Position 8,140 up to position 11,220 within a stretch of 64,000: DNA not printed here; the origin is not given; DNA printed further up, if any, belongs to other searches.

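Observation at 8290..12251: Omp85-type barrel fused to a zincin motif and TolB-like propeller instead of POTRA domains, translationally coupled to a BamB-like lipoprotein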

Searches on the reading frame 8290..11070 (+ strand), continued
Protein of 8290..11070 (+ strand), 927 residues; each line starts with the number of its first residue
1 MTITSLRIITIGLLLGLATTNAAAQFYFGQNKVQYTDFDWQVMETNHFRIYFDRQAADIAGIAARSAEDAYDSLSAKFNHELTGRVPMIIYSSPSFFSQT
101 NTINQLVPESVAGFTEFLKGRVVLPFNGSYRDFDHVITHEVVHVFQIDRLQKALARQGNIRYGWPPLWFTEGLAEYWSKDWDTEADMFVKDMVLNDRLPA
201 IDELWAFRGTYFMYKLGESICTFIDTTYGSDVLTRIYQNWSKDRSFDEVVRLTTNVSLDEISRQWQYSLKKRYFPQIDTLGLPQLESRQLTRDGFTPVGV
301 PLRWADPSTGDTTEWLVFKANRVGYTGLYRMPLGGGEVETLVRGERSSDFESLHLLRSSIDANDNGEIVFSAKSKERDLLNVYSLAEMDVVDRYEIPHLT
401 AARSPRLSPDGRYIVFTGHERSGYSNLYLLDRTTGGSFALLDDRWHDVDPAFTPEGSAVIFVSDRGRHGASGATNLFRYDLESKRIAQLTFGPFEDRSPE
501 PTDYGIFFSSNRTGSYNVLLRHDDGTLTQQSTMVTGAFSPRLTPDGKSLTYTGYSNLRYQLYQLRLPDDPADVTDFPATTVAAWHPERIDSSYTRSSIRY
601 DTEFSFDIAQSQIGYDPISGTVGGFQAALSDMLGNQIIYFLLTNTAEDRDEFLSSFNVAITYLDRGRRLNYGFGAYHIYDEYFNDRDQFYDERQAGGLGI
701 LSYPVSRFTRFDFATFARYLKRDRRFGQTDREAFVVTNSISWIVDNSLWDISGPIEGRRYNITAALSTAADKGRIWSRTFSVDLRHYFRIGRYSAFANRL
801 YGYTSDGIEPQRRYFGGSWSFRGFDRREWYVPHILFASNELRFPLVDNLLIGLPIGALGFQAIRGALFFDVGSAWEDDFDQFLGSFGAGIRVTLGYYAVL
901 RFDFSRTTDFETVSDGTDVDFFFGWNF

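Call 10: search_protein_families(library=pfam, alignment_id=A1, max_evalue=0.1)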
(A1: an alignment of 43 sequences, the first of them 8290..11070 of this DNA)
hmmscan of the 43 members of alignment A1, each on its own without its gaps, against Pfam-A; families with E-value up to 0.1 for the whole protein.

A. member 1, window:8290-11070:+ (927 aa): 4 families
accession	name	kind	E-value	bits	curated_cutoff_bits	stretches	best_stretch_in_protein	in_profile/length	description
PF07676.18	PD40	-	1.3e-14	54.1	20.9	3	404-428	13-37/38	WD40-like Beta Propeller Repeat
PF13485.12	Peptidase_MA_2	-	0.0054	17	32.4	1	162-270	87-200/201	Peptidase MA superfamily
PF05299.18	Peptidase_M61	-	0.021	15.7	22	1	135-207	4-78/118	M61 glycyl aminopeptidase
PF04450.18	BSP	-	0.079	13.2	23.8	0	132-176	101-133/207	Peptidase of plants and bacteria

B. families by the number of members that match (of 43 scanned): 15 families
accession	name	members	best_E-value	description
PF07676.18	PD40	43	8.2e-22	WD40-like Beta Propeller Repeat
PF13485.12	Peptidase_MA_2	43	8.3e-11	Peptidase MA superfamily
PF00930.27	DPPIV_N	29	3.7e-07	Dipeptidyl peptidase IV (DPP IV) N-terminal region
PF05299.18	Peptidase_M61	14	4.5e-05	M61 glycyl aminopeptidase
PF03865.19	ShlB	10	0.0052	Haemolysin secretion/activation protein ShlB/FhaC/HecB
PF04450.18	BSP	7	0.0014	Peptidase of plants and bacteria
PF01103.29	Omp85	3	4.8e-07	Omp85 superfamily domain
PF01752.23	Peptidase_M9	2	0.02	Collagenase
PF14583.12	Pectate_lyase22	2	0.023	Oligogalacturonate lyase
PF25174.1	Beta-prop_THOC3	2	0.081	THOC3 beta-propeller domain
PF03113.19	RSV_NS2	1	0.0081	Respiratory synctial virus non-structural protein NS2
PF14155.11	DUF4307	1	0.024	Domain of unknown function (DUF4307)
PF13418.12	Kelch_4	1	0.033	Galactose oxidase, central domain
PF16306.11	DUF4948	1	0.06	Domain of unknown function (DUF4948)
PF17747.7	VID27_PH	1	0.078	VID27 PH-like domain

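Call 14: find_encoding_contigs(protein=P0013, flank=10000, max_places=3)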
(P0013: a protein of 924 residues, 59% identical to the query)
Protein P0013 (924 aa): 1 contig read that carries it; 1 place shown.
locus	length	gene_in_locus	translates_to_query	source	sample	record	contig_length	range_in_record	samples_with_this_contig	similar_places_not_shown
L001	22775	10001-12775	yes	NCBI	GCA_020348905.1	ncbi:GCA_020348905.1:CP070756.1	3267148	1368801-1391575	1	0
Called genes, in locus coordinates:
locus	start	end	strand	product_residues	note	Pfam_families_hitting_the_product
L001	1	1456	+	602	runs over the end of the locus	PF00664:ABC_membrane, PF00005:ABC_tran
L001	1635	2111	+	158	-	PF03449:GreA_GreB_N, PF01272:GreA_GreB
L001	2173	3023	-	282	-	PF13091:PLDc_2, PF00614:PLDc (weak), PF13091:PLDc_2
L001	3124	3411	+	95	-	PF01063:Aminotran_4 (weak)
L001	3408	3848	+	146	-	PF02502:LacAB_rpiB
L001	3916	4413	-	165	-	PF00583:Acetyltransf_1, PF13673:Acetyltransf_10, PF13508:Acetyltransf_7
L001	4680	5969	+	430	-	PF04389:Peptidase_M28, PF01546:Peptidase_M20 (weak)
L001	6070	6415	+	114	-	-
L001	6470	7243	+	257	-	PF02673:BacA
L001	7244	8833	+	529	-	PF01075:Glyco_transf_9, PF08645:PNK3P (weak), PF00702:Hydrolase (weak), PF13242:Hydrolase_like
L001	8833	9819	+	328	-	PF04055:Radical_SAM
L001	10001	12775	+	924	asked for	PF13485:Peptidase_MA_2, PF26549:Tricorn_N, PF26550:Tricorn_2nd, PF07676:PD40 (faint), PF26549:Tricorn_N (weak)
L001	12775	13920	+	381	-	PF25292:Beta-prop_CGLA (faint), PF13570:Beta-prop_ACSF4, PF13360:PQQ_2, PF01011:PQQ (faint), PF07774:EMC1_C (faint), PF13360:PQQ_2, PF13570:Beta-prop_ACSF4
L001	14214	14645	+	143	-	PF00011:HSP20, PF27746:Small_heat_shock_put (weak), PF17886:ArsA_HSP20 (weak)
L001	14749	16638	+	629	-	PF00012:HSP70, PF06723:MreB_Mbl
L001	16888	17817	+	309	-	PF00226:DnaJ, PF01556:DnaJ_C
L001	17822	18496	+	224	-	-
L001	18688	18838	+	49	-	PF03143:GTP_EFTU_D3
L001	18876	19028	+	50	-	PF00471:Ribosomal_L33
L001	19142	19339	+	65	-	-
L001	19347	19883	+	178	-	PF02357:NusG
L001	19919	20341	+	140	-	PF03946:Ribosomal_L11_N, PF00298:Ribosomal_L11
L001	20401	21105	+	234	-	PF00687:Ribosomal_L1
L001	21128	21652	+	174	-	PF00466:Ribosomal_L10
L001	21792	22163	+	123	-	PF16320:Ribosomal_L12_N, PF00542:Ribosomal_L12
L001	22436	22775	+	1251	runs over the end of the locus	PF04563:RNA_pol_Rpb2_1, PF04561:RNA_pol_Rpb2_2, PF04565:RNA_pol_Rpb2_3, PF10385:RNA_pol_Rpb2_45, PF00562:RNA_pol_Rpb2_6, PF04560:RNA_pol_Rpb2_7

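Call 24: predict_structure(alignment_id=A1)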
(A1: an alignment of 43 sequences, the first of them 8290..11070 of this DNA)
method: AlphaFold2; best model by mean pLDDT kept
length: 927 residues; sequences in the alignment: 43
mean_pLDDT: 76.1   pTM: 0.66
mean pLDDT of the five models: 76.1, 75.2, 74.4, 71.5, 67.6
residues with pLDDT >= 90: 222; 70-90: 412; 50-70: 201; < 50: 92
segments of 3 or more residues with pLDDT < 50: 20-36, 97-121, 597-602, 606-623, 815-828, 925-927
pLDDT, mean of each block of 10 residues (from residue 1): 66 64 42 51 82 77 89 90 80 48 33 39 60 84 87 68 76 90 86 88 79 90 92 89 84 92 94 79 71 87 87 92 87 89 76 73 93 77 93 88 90 91 84 92 73 94 87 91 92 92 95 91 93 87 92 89 90 82 78 58 48 33 52 61 57 60 62 70 60 77 69 83 75 85 73 72 88 83 85 77 78 48 44 78 70 51 76 67 71 69 69 71 53
secondary structure, 60 per line:
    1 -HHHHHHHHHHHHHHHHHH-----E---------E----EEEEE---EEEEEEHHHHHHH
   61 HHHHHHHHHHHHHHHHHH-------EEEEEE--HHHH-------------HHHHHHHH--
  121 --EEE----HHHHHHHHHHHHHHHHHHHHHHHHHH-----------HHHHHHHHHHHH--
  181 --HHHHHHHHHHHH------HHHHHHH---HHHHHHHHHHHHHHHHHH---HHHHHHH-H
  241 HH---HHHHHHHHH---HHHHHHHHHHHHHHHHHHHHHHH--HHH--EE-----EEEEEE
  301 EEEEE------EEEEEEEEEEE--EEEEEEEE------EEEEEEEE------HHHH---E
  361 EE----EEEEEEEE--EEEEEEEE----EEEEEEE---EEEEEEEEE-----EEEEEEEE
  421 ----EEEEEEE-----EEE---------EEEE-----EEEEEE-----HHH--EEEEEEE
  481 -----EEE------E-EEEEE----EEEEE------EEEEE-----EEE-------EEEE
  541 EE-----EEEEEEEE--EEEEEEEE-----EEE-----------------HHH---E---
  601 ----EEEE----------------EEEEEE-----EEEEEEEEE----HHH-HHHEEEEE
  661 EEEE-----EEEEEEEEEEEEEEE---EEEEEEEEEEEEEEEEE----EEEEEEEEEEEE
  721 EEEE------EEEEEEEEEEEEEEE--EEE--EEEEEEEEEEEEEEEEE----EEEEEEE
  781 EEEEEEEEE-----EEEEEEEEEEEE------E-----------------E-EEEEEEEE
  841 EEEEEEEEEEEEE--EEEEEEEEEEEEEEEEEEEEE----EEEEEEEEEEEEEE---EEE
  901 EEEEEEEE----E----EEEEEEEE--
elements in order (helices of 4 or more, strands of 3 or more residues): H2-19 E40-44 E48-53 H54-78 E86-91 H94-97 H111-118 E123-125 H130-155 H167-178 H183-194 H201-207 H211-228 H232-238 H246-254 H258-280 E295-305 E312-322 E325-332 E339-346 H353-356 E360-362 E367-374 E377-384 E389-395 E399-407 E413-420 E425-431 E437-439 E449-452 E458-463 E474-480 E486-488 E497-501 E506-510 E517-521 E527-529 E537-542 E548-555 E558-565 E571-573 E605-608 E625-630 E636-644 E656-664 E670-684 E688-704 E709-724 E731-745 E748-750 E753-769 E774-789 E795-806 E833-853 E856-876 E881-894 E898-908 E918-925

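Call 26: fold_search(model_id=the predicted structure, library=pdb)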
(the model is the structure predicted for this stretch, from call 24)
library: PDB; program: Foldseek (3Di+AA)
matches with E <= 10: 712; with E <= 0.001: 212
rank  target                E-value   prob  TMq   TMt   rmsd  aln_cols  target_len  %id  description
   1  1crz                  5.1e-10  1.00  0.20  0.43  21.1       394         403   16  CRYSTAL STRUCTURE OF THE E. COLI TOLB PROTEIN (released 2000-08-16)
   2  4pwz_B                7.5e-10  1.00  0.19  0.41  20.0       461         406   16  Crystal structure of TolB protein from Yersinia pestis CO92 (released 2014-04-02)
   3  9a2l_MODEL_1_A        1.5e-09  1.00  0.19  0.40  20.3       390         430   15  Model of E. coli TolB by in-cell photo-crosslinking MS and deep learning (released 2023-02-24)
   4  4pwz_A                1.6e-09  1.00  0.19  0.42  21.3       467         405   15  Crystal structure of TolB protein from Yersinia pestis CO92 (released 2014-04-02)
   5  7mx5_B                1.8e-09  1.00  0.22  0.48  17.5       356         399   19  Crystal structure of TolB from Acinetobacter baumannii (released 2021-05-26)
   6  2w8b_B                1.9e-09  1.00  0.19  0.42  20.8       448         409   15  Crystal structure of processed TolB in complex with Pal (released 2009-02-17)
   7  7mx5_A                2.2e-09  1.00  0.20  0.44  19.5       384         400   13  Crystal structure of TolB from Acinetobacter baumannii (released 2021-05-26)
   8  2hqs_A                2.2e-09  1.00  0.19  0.41  20.3       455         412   14  Crystal structure of TolB/Pal complex (released 2007-04-03)
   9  4r40_C                2.4e-09  1.00  0.20  0.43  21.2       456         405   15  Crystal Structure of TolB/Pal complex from Yersinia pestis. (released 2014-09-03)
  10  3iax_A                2.5e-09  1.00  0.19  0.42  19.7       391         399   16  The crystal structure of the TolB box of Colicin A in complex with TolB reveals important differences in the recruitme (released 2009-10-13)
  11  4jml_A                3.4e-09  1.00  0.20  0.44  18.7       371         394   16  Crystal structure of the TolB(P201C)-ColicinE9 TBE peptide(A33C) complex. (released 2013-07-17)
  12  2hqs_B                3.4e-09  1.00  0.20  0.42  20.4       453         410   15  Crystal structure of TolB/Pal complex (released 2007-04-03)
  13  2w8b_A                4.1e-09  1.00  0.19  0.42  20.5       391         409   15  Crystal structure of processed TolB in complex with Pal (released 2009-02-17)
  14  6pnv                  7.1e-09  1.00  0.19  0.41  20.1       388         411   16  1.42 Angstrom Resolution Crystal Structure of Translocation Protein TolB from Salmonella enterica (released 2019-07-17)
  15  1c5k                  7.8e-09  1.00  0.19  0.42  19.8       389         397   16  THE STRUCTURE OF TOLB, AN ESSENTIAL COMPONENT OF THE TOL-DEPENDENT TRANSLOCATION SYSTEM AND ITS INTERACTIONS WITH THE TR (released 2000-12-06)
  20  1k32_A                9.5e-08  1.00  0.22  0.20  22.9       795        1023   10  Crystal structure of the tricorn protease (released 2001-12-05)
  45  8us4                  1.5e-06  1.00  0.25  0.65   5.4       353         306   15  C2221 Crystal structure of TamA (Barrel only) from Pseudomonas aeruginosa at 3.15 Ang (released 2024-06-26)
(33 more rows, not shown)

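Call 41: search_protein_representatives(protein=window:8290-11070:+)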
Query: 927 residues. Proteins with E-value up to 0.001 (for the whole library): 23257; up to 1e-10: 3851; up to 1e-30: 934. The best 150 are listed.
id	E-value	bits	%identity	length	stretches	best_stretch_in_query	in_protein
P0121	0.0e+00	1206.8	56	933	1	8-927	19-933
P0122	0.0e+00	1113.4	52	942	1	11-927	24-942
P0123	4.5e-227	772.9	57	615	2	251-807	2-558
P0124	1.5e-226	771.1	42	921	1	10-927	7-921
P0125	2.6e-213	727.3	43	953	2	19-520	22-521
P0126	2.1e-200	684.6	38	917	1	13-927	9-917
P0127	2.2e-199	681.2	40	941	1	23-927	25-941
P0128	5.5e-198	676.6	39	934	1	12-927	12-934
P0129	8.6e-195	666.0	40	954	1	11-927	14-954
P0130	1.7e-194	665.1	39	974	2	17-565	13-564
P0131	2.0e-193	661.5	46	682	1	11-679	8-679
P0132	1.2e-192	658.9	40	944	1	23-927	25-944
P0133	2.5e-192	657.9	39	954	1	8-927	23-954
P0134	3.4e-192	657.5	38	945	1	24-927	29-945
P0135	7.3e-190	649.7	39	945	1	21-927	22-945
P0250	1.2e-94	334.6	34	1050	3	20-567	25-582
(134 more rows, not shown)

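Call 44: find_related_loci(query=A2, collection=genome_contigs, flank=6000)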
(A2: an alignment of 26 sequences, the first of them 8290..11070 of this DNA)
Query A2 (927 aa) in genome_contigs; peptide patterns used: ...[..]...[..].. (x = any residue, [..] = any of these).
600 stretches matched a pattern (row limit reached: there are more); 534 encode a relative of the query (tblastn E <= 1e-3); the best 80 are kept; 80 distinct loci.
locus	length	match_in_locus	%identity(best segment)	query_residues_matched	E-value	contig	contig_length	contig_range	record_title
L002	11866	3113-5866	57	8-927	0e+0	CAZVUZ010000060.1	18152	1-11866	MAG TPA_asm: uncultured Ignavibacteriales bacterium isolate binchicken_co42_518 genome assembly, contig: NODE_4127_lengt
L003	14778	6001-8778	56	3-927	0e+0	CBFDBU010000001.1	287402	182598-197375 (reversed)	MAG TPA_asm: uncultured bacterium isolate SRR26215678_binner123_Refined_106 genome assembly, contig: ERZ25073496.5, whol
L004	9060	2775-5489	56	17-918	0e+0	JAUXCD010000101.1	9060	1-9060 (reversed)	MAG: Candidatus Zixiibacteriota bacterium isolate CSMAG_2816 CSMAG_2816_k117_2721289_length_9060_cov_111.0000, whole gen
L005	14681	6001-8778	58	2-927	0e+0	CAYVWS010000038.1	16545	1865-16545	MAG TPA_asm: uncultured Ignavibacteriales bacterium isolate binchicken_co118_103 genome assembly, contig: NODE_3676_leng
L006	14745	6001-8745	56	8-927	0e+0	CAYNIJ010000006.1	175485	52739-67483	MAG TPA_asm: uncultured Ignavibacteriales bacterium isolate SRP302447_co2_58 genome assembly, contig: NODE_289_length_17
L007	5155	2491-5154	58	4-886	0e+0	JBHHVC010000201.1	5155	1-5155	MAG: Candidatus Zixiibacteriota bacterium isolate S.4.sp3_bin.43 NODE_8196_length_5155_cov_4.492157, whole genome shotgu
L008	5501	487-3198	54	24-927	0e+0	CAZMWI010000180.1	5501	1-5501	MAG TPA_asm: uncultured Ignavibacteriaceae bacterium isolate SRP214966_co3_100 genome assembly, contig: NODE_29115_lengt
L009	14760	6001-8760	53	8-927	0e+0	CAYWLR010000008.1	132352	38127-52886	MAG TPA_asm: uncultured Ignavibacteriaceae bacterium isolate binchicken_co7_175 genome assembly, contig: NODE_213_length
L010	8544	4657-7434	48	5-927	0e+0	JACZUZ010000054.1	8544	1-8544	MAG: Candidatus Zixiibacteriota bacterium isolate B17T1B11 B17T1B11_NODE1589, whole genome shotgun sequence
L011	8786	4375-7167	45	7-927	0e+0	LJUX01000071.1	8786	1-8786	MAG: candidate division Zixibacteria bacterium SM23_73_3 WORSMTZ_22801, whole genome shotgun sequence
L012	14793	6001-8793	47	2-927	0e+0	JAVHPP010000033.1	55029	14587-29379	MAG: Candidatus Zixiibacteriota bacterium isolate auto_59_18 WB_2019_0_2um_162_length_55029_cov_10, whole genome shotgun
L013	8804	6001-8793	45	1-927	0e+0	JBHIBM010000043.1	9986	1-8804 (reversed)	MAG: Candidatus Zixiibacteriota bacterium isolate K_1_bin.48 NODE_1698_length_9986_cov_6.871111, whole genome shotgun se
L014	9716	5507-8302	46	7-927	0e+0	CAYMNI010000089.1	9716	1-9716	MAG TPA_asm: uncultured Ignavibacteria bacterium isolate SRP214966_co2_447 genome assembly, contig: NODE_12502_length_97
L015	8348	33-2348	45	160-922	0e+0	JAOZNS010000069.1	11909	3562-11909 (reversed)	MAG: Candidatus Zixiibacteriota bacterium isolate GMC4.concoct.267_sub GMC4_7356_length_11909_cov_7.173022, whole genome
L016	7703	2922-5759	39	24-927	0e+0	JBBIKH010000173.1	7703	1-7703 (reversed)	MAG: bacterium isolate BR1F70218_bin_181 NODE_9093_length_7703_cov_4.277850, whole genome shotgun sequence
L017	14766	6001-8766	39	8-927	0e+0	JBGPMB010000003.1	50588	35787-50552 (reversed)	MAG: Candidatus Eisenbacteria bacterium isolate OBJ_0618_7090110_248 k141_453937_length_50588_cov_73.8337, whole genome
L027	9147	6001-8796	38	20-927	0e+0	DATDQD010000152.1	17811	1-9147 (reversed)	MAG TPA_asm: Bacteroidota bacterium isolate SMAG_U7938 k141_627072, whole genome shotgun sequence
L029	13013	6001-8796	39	7-927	0e+0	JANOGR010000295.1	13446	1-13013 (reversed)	MAG: Ignavibacteriales bacterium isolate SOY_64_metabat_134 SOY_64_k141_2308034, whole genome shotgun sequence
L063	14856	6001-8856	34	4-927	4e-173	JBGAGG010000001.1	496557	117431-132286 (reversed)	MAG: Ignavibacteria bacterium isolate MAG_MBR_H125.35 MBRH125-35_opera_contig_118, whole genome shotgun sequence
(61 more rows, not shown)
